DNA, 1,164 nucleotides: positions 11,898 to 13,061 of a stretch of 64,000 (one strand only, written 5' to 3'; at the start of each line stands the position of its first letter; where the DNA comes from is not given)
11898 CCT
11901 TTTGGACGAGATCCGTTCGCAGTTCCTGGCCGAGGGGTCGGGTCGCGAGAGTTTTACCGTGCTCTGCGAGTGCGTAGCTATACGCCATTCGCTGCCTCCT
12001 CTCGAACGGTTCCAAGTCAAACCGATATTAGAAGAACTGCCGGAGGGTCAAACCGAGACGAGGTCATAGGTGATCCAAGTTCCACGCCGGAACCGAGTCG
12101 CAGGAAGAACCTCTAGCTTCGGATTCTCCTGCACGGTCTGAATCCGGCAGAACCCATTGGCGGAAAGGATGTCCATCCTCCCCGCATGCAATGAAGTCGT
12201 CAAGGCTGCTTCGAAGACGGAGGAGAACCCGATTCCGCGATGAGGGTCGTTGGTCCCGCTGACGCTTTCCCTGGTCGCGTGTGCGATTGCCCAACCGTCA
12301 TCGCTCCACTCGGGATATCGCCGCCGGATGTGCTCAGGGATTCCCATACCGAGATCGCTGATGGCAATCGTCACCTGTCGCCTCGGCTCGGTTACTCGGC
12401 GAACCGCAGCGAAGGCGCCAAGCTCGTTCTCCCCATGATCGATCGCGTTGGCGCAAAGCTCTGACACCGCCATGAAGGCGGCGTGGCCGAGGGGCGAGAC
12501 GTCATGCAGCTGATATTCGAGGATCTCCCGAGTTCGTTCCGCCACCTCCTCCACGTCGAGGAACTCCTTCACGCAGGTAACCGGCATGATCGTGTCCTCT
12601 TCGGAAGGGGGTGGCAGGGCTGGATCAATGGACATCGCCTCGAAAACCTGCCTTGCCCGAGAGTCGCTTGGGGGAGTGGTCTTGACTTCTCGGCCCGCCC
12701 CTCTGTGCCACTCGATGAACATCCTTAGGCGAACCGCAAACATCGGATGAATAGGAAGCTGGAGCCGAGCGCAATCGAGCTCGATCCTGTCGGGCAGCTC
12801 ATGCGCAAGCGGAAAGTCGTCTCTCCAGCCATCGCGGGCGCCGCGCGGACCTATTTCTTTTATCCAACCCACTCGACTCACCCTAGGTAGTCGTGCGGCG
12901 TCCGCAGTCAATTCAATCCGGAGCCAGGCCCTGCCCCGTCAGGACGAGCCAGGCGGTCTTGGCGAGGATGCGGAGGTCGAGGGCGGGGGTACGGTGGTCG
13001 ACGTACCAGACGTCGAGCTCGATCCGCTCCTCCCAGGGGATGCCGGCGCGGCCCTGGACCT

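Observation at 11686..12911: Low-GC islet encoding an orphan GHKL-ATPase / STAS-like (DUF4325-type) two-gene module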

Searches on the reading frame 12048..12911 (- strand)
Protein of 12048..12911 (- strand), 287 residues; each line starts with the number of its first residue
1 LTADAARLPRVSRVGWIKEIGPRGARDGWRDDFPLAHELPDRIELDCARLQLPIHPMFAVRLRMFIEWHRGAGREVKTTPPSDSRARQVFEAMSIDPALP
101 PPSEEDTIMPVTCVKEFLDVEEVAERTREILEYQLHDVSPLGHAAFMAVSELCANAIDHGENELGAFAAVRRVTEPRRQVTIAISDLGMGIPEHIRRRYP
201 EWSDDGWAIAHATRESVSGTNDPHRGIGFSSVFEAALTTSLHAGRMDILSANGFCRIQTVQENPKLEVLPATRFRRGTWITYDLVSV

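Call 3: search_protein_families(library=pfam, proteins=[window:12048-12911:-], max_evalue=1)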
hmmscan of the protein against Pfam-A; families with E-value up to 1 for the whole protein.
window:12048-12911:- (287 aa): 2 families
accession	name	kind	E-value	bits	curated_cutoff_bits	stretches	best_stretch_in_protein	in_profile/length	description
PF02518.31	HATPase_c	-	3e-05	24.8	26.4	1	147-252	8-97/111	Histidine kinase-, DNA gyrase B-, and HSP90-like ATPase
PF13581.12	HATPase_c_2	-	0.00035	21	27.4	1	147-196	34-84/127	Histidine kinase-like ATPase domain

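Call 4: search_protein_families(library=padloc, proteins=[window:12048-12911:-], max_evalue=1)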
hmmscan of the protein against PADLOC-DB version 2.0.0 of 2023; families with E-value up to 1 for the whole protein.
window:12048-12911:- (287 aa): 1 family
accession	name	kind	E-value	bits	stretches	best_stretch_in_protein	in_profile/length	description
PDLC02567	DrmA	-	0.0028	12.7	1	106-230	101-223/1750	DrmA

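Call 5: search_protein_families(library=ncbifam, proteins=[window:12048-12911:-], max_evalue=1)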
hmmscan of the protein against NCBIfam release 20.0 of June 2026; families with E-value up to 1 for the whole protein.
window:12048-12911:- (287 aa): 3 families
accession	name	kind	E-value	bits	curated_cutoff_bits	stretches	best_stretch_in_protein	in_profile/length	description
TIGR01925.2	spIIAB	equivalog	0.0027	17.6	135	1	147-201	40-94/137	anti-sigma F factor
NF040691.1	MtrAB_MtrB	equivalog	0.033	13.2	450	1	151-253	394-481/507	MtrAB system histidine kinase MtrB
NF008312.0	PRK11100.1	equivalog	0.22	10.3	356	1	112-198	333-420/477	two-component system sensor histidine kinase CreC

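Call 7: find_homologous_proteins(query=window:12048-12911:-)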
Query window:12048-12911:- (287 aa): 204 proteins with E <= 0.001 among 1609 candidates; the best 120 are listed.
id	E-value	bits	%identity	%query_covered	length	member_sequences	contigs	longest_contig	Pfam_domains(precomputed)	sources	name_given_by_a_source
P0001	3.9e-184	629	100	95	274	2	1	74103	-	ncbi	ncbi:MAG TPA: hypothetical protein VF009_07915 [Solirubrobacterales bacterium]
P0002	2.3e-168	577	91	95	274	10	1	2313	PF02518.32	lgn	-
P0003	1.1e-161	555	88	95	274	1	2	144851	-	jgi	jgi:hypothetical protein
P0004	5.1e-157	540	83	95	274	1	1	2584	-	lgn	-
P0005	3.2e-154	531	82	95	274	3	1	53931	-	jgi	jgi:hypothetical protein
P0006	1.9e-145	502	78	95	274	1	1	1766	-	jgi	jgi:hypothetical protein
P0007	4.2e-143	494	78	95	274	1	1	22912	-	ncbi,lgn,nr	ncbi:MAG TPA: hypothetical protein VFI17_08925 [Solirubrobacterales bacterium]|nr:hypothetical prote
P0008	5.9e-143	494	76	95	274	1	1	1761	-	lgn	-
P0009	1.2e-142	493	78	95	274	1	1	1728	-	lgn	-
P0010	2.2e-142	492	77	95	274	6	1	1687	-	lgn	-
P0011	2.8e-142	491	78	95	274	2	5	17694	-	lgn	-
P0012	3.0e-142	491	77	95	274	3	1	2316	-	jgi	-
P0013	4.3e-140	484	75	95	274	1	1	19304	-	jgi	jgi:hypothetical protein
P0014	4.6e-140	484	77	95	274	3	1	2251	-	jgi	jgi:hypothetical protein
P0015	2.8e-139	482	74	95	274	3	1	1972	-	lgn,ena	-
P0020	5.1e-136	471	74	95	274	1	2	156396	PF13581.13,PF02518.32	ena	-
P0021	5.2e-136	471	73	95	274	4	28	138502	PF02518.32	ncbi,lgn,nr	ncbi:MAG TPA: ATP-binding protein [Solirubrobacterales bacterium]|nr:ATP-binding protein [Solirubrob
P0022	1.4e-135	469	73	95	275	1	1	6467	PF02518.32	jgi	jgi:anti-sigma regulatory factor (Ser/Thr protein kinase)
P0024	6.4e-133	461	74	95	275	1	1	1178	PF02518.32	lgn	-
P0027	3.3e-132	458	71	95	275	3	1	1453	PF02518.32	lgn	-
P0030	2.0e-131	456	72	95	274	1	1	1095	PF02518.32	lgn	-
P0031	8.4e-131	454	73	95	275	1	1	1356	PF02518.32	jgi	jgi:hypothetical protein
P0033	1.8e-130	453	72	95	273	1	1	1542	PF02518.32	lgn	-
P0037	1.8e-129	449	71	95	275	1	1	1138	PF02518.32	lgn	-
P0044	1.2e-124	434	68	95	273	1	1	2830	PF02518.32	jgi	jgi:hypothetical protein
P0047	9.9e-124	431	69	95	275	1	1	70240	PF02518.32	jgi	jgi:anti-sigma regulatory factor (Ser/Thr protein kinase)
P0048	1.1e-123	430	68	95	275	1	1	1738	PF02518.32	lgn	-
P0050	6.0e-123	428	70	95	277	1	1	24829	PF02518.32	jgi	jgi:hypothetical protein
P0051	2.3e-122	426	66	95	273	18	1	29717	PF13581.13,PF02518.32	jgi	jgi:hypothetical protein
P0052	5.6e-122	425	69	95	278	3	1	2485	PF02518.32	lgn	-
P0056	2.8e-121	423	68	95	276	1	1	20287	PF02518.32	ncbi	-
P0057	3.5e-121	422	68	95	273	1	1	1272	PF02518.32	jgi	jgi:hypothetical protein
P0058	3.6e-121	422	67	95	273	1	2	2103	PF02518.32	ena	-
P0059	3.8e-121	422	69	95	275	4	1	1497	PF02518.32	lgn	-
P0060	7.3e-121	421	68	95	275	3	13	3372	PF02518.32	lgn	-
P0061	8.7e-121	421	67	95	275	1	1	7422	PF02518.32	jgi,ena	-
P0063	7.4e-120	418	68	95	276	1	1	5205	PF02518.32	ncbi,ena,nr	ncbi:MAG TPA: ATP-binding protein [Solirubrobacterales bacterium]|nr:ATP-binding protein [Solirubrob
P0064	1.7e-119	417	67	95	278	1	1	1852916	PF02518.32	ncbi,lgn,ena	-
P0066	3.6e-119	416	66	95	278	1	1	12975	PF02518.32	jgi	jgi:anti-sigma regulatory factor (Ser/Thr protein kinase)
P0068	9.4e-119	414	68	95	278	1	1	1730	PF02518.32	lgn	-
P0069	9.4e-119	414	65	95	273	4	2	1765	PF13581.13,PF02518.32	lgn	-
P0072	4.5e-118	412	67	95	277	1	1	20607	PF02518.32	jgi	jgi:anti-sigma regulatory factor (Ser/Thr protein kinase)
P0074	7.0e-118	411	67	95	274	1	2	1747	PF02518.32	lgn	-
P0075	8.4e-118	411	65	95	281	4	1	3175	PF02518.32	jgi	-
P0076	1.6e-117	410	66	95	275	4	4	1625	PF02518.32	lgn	-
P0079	5.8e-117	408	67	95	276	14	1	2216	PF02518.32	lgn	-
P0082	3.2e-115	403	65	95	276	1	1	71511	PF02518.32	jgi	jgi:hypothetical protein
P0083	3.2e-115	403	66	95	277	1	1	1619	PF02518.32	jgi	-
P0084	4.2e-115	402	66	95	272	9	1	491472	PF02518.32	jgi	jgi:anti-sigma regulatory factor (Ser/Thr protein kinase)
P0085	5.3e-115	402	67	95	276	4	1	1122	PF02518.32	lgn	-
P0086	9.0e-115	401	67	95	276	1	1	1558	PF02518.32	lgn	-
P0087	1.3e-114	401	65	95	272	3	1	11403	PF13581.13,PF02518.32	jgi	jgi:anti-sigma regulatory factor (Ser/Thr protein kinase)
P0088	2.4e-114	400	65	95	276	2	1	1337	PF02518.32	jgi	jgi:hypothetical protein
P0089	2.4e-114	400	65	94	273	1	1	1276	PF02518.32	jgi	jgi:hypothetical protein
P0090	1.0e-113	398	66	94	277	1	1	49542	PF02518.32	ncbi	ncbi:MAG TPA: ATP-binding protein [Solirubrobacterales bacterium]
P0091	2.5e-113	396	64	95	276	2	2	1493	PF02518.32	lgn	-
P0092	7.2e-113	395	98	62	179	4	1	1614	PF02518.32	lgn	-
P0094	1.4e-110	387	74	80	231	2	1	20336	PF02518.32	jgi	jgi:hypothetical protein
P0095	3.0e-110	386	69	86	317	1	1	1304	PF02518.32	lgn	-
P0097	7.0e-109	382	63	95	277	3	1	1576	PF02518.32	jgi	jgi:hypothetical protein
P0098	9.4e-109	381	67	89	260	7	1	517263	PF02518.32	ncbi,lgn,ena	-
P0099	1.8e-108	380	66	90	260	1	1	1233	PF02518.32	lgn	-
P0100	2.9e-108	380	63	95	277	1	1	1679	PF02518.32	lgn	-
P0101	4.0e-108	379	66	90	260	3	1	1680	PF02518.32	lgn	-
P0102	6.4e-108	379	65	90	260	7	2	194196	PF02518.32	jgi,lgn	jgi:anti-sigma regulatory factor (Ser/Thr protein kinase)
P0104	9.4e-105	368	65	89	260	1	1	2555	PF02518.32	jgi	jgi:hypothetical protein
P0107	1.4e-102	361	65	85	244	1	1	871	PF02518.32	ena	-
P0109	6.2e-102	359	70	80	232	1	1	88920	PF02518.32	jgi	jgi:anti-sigma regulatory factor (Ser/Thr protein kinase)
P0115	3.2e-99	350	68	80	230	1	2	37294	PF02518.32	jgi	jgi:anti-sigma regulatory factor (Ser/Thr protein kinase)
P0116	3.6e-99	350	70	80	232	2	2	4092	PF02518.32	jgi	jgi:anti-sigma regulatory factor (Ser/Thr protein kinase)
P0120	1.5e-98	348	65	85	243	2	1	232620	PF02518.32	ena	-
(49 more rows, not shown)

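Call 8: find_encoding_contigs(protein=P0003, flank=8000, max_places=2)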
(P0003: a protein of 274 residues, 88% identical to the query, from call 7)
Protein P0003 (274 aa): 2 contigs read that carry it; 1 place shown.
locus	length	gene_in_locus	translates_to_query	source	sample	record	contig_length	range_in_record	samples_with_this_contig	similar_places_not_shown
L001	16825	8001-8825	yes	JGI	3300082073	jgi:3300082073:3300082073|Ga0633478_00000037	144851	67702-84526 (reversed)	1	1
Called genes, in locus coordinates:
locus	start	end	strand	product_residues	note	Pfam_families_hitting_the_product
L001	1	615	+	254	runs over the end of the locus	PF13399:LytR_C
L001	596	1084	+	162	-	-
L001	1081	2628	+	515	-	PF04932:Wzy_C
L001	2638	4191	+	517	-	PF01943:Polysacc_synt, PF13440:Polysacc_synt_3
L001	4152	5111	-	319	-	PF00535:Glycos_transf_2, PF13641:Glyco_tranf_2_3, PF13632:Glyco_trans_2_3 (faint)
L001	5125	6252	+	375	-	PF13439:Glyco_transf_4, PF13579:Glyco_trans_4_4, PF20706:GT4-conflict (faint), PF00534:Glycos_transf_1, PF13692:Glyco_trans_1_4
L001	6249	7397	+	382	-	PF13506:Glyco_transf_21 (weak), PF00535:Glycos_transf_2, PF13641:Glyco_tranf_2_3, PF13632:Glyco_trans_2_3 (weak)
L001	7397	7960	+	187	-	PF02397:Bac_transf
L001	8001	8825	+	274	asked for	-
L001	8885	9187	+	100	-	PF14213:DUF4325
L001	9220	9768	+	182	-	PF13302:Acetyltransf_3, PF00583:Acetyltransf_1 (weak), PF13523:Acetyltransf_8 (weak)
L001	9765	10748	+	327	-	PF13480:Acetyltransf_6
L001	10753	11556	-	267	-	PF11303:DUF3105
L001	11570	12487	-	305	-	PF02219:MTHFR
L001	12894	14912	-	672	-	PF01734:Patatin (weak)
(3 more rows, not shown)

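Call 9: find_encoding_contigs(protein=P0021, flank=8000, max_places=3)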
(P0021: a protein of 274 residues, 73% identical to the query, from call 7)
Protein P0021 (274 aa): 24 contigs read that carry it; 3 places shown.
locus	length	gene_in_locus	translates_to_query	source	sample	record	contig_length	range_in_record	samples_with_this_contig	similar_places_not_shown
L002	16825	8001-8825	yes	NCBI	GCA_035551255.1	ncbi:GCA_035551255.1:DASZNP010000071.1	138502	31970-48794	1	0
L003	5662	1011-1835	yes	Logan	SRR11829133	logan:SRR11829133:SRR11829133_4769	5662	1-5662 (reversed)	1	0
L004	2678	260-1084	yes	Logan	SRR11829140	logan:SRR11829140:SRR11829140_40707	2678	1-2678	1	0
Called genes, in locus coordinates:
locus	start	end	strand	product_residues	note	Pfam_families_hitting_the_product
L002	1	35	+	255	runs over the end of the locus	PF13399:LytR_C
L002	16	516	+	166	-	-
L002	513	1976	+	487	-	PF04932:Wzy_C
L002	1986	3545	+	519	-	PF01943:Polysacc_synt, PF13440:Polysacc_synt_3, PF03023:MurJ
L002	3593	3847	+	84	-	PF13711:DUF4160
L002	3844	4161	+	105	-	PF10387:DUF2442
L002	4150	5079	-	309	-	PF00535:Glycos_transf_2, PF13641:Glyco_tranf_2_3, PF13632:Glyco_trans_2_3 (faint)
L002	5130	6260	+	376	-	PF13439:Glyco_transf_4, PF13579:Glyco_trans_4_4, PF20706:GT4-conflict (weak), PF00534:Glycos_transf_1, PF13692:Glyco_trans_1_4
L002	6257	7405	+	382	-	PF13506:Glyco_transf_21 (weak), PF00535:Glycos_transf_2, PF13641:Glyco_tranf_2_3, PF13632:Glyco_trans_2_3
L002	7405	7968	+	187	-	PF02397:Bac_transf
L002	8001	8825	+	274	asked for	PF02518:HATPase_c (weak)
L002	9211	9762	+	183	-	PF13302:Acetyltransf_3, PF13523:Acetyltransf_8 (faint), PF00583:Acetyltransf_1 (weak)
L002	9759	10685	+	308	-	PF13480:Acetyltransf_6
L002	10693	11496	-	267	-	PF11303:DUF3105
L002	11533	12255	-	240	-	PF11303:DUF3105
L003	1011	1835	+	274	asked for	PF02518:HATPase_c (weak)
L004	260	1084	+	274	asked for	PF02518:HATPase_c (weak)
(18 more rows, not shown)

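Call 10: find_encoding_contigs(protein=P0064, flank=8000, max_places=2)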
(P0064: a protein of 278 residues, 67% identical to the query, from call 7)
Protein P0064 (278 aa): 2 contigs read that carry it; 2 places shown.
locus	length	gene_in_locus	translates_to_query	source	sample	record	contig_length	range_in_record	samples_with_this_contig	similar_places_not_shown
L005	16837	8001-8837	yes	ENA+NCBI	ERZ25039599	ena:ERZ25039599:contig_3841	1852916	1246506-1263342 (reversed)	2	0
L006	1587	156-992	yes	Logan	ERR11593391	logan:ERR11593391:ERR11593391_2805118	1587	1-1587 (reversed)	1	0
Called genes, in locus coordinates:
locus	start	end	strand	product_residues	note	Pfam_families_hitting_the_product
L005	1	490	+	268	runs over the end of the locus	PF13399:LytR_C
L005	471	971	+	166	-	-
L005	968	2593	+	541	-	PF04932:Wzy_C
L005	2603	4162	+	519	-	PF01943:Polysacc_synt, PF13440:Polysacc_synt_3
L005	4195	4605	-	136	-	-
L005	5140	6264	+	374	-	PF13439:Glyco_transf_4, PF13579:Glyco_trans_4_4, PF20706:GT4-conflict (faint), PF00534:Glycos_transf_1, PF13692:Glyco_trans_1_4, PF13524:Glyco_trans_1_2 (faint)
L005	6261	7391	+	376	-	PF13641:Glyco_tranf_2_3, PF00535:Glycos_transf_2, PF13632:Glyco_trans_2_3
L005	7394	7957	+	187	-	PF02397:Bac_transf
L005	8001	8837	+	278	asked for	PF02518:HATPase_c (weak)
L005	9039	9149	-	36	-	-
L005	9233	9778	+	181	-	PF13302:Acetyltransf_3, PF00583:Acetyltransf_1 (weak)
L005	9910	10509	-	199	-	-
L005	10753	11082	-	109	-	PF11303:DUF3105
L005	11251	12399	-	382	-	PF00561:Abhydrolase_1, PF03096:Ndr (weak), PF12146:Hydrolase_4, PF12697:Abhydrolase_6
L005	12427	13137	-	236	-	PF02219:MTHFR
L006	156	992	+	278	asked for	PF02518:HATPase_c (weak)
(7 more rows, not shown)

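Call 22: search_protein_representatives(alignment_id=A2)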
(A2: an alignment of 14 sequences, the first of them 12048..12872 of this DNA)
Query: 14 sequences, 274 profile positions. Proteins with E-value up to 0.001 (for the whole library): 1262; up to 1e-10: 194; up to 1e-30: 68. The best 150 are listed.
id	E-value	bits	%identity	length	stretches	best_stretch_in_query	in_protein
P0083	1.2e-142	490.5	-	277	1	1-274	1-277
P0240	1.3e-107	375.6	-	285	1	1-273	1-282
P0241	1.0e-94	333.3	-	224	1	1-194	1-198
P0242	3.8e-94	331.4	-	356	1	8-273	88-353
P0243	6.9e-94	330.5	-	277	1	1-273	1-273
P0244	1.5e-91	322.9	-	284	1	1-273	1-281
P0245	3.1e-83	295.6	-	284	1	2-273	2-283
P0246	2.3e-77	276.4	-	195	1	93-239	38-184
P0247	4.7e-74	265.5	-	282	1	1-273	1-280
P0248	5.4e-74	265.3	-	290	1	11-274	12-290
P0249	1.2e-69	251.1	-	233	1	44-273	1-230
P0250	7.7e-69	248.4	-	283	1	9-273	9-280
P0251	7.3e-68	245.2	-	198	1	87-268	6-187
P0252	4.9e-67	242.5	-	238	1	44-273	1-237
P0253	3.3e-65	236.5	-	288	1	8-272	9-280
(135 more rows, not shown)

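Call 23: predict_structure(alignment_id=A2)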
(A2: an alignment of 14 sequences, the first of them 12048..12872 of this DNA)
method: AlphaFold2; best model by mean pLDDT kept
length: 274 residues; sequences in the alignment: 14
mean_pLDDT: 77.0   pTM: 0.80
mean pLDDT of the five models: 77.0, 73.7, 73.6, 72.3, 67.9
residues with pLDDT >= 90: 50; 70-90: 142; 50-70: 75; < 50: 7
segments of 3 or more residues with pLDDT < 50: 206-212
pLDDT, mean of each block of 10 residues (from residue 1): 88 77 82 93 90 90 94 90 78 79 84 84 76 81 71 84 75 62 61 70 50 59 67 76 75 71 71 73
secondary structure, 60 per line:
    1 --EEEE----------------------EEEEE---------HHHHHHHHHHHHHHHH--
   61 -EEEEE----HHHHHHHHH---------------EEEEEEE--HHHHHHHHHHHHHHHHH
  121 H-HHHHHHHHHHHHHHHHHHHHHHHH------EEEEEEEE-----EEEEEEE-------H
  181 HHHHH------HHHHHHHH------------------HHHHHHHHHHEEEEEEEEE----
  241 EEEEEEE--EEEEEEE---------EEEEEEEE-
elements in order: E3-6 E29-33 H43-58 E62-66 H71-79 E95-101 H104-121 H123-146 E153-160 E166-172 H180-185 H192-199 H218-227 E228-236 E241-247 E250-256 E266-273

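Call 27: fold_search(model_id=the predicted structure, library=pdb)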
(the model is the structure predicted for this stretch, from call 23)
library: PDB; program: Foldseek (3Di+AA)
matches with E <= 10: 825; with E <= 0.001: 9
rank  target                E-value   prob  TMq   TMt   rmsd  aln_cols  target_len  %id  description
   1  8bn6                  2.6e-04  1.00  0.30  0.39  12.4       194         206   14  Pseudomonas aeruginosa DNA gyrase B 24kDa ATPase subdomain complexed with EBL3021 (released 2023-03-29)
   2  6m1j_A                3.5e-04  1.00  0.31  0.43   8.7       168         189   15  The DNA Gyrase B ATP binding domain of PSEUDOMONAS AERUGINOSA in complex with compound 12x (released 2020-09-02)
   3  4wub                  5.6e-04  1.00  0.35  0.26  10.9       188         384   15  N-terminal 43 kDa fragment of the E. coli DNA gyrase B subunit grown from 100 mM KCl condition (released 2015-04-08)
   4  5uls_B                6.7e-04  0.99  0.28  0.14  10.8       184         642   14  Structure of GRP94 in the active conformation (released 2017-09-27)
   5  7ptf_C                7.1e-04  1.00  0.30  0.39   9.7       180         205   17  Pseudomonas aeruginosa DNA gyrase B 24kDa ATPase subdomain complexed with novobiocin (released 2022-10-05)
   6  5uls_A                7.1e-04  0.99  0.29  0.14  11.0       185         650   15  Structure of GRP94 in the active conformation (released 2017-09-27)
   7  1aj6                  8.0e-04  1.00  0.32  0.44   9.8       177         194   14  NOVOBIOCIN-RESISTANT MUTANT (R136H) OF THE N-TERMINAL 24 KDA FRAGMENT OF DNA GYRASE B COMPLEXED WITH NOVOBIOCIN AT 2.3 A (released 1998-05-20)
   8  4kfg_A                8.5e-04  1.00  0.32  0.44   9.8       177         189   15  The DNA Gyrase B ATP binding domain of Escherichia coli in complex with a small molecule inhibitor. (released 2014-01-15)
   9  3lnu                  9.6e-04  1.00  0.31  0.25   8.1       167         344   13  Crystal structure of ParE subunit (released 2011-02-16)
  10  4hz0_A                1.0e-03  0.99  0.29  0.38  10.7       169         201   12  Pyrrolopyrimidine inhibitors of dna gyrase b and topoisomerase iv, part i: structure guided discovery and optimization (released 2013-02-13)
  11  3lps                  1.1e-03  1.00  0.30  0.25   6.0       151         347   14  Crystal structure of parE (released 2011-02-16)
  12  4duh_B                1.1e-03  1.00  0.33  0.43   9.5       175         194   16  Crystal structure of 24 kDa domain of E. coli DNA gyrase B in complex with small molecule inhibitor (released 2012-08-01)
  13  7dor_B                1.1e-03  1.00  0.31  0.42   8.6       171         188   15  E. coli GyrB ATPase domain in complex with 4-nitropheno (released 2021-10-27)
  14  6rkw_B                1.1e-03  1.00  0.34  0.14  11.0       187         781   14  CryoEM structure of the complete E. coli DNA Gyrase complex bound to a 130 bp DNA duplex (released 2019-11-06)
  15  7pql_A                1.2e-03  1.00  0.32  0.44   8.6       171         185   17  Acinetobacter baumannii DNA gyrase B 23kDa ATPase subdomain complexed with EBL2704 (released 2022-09-28)
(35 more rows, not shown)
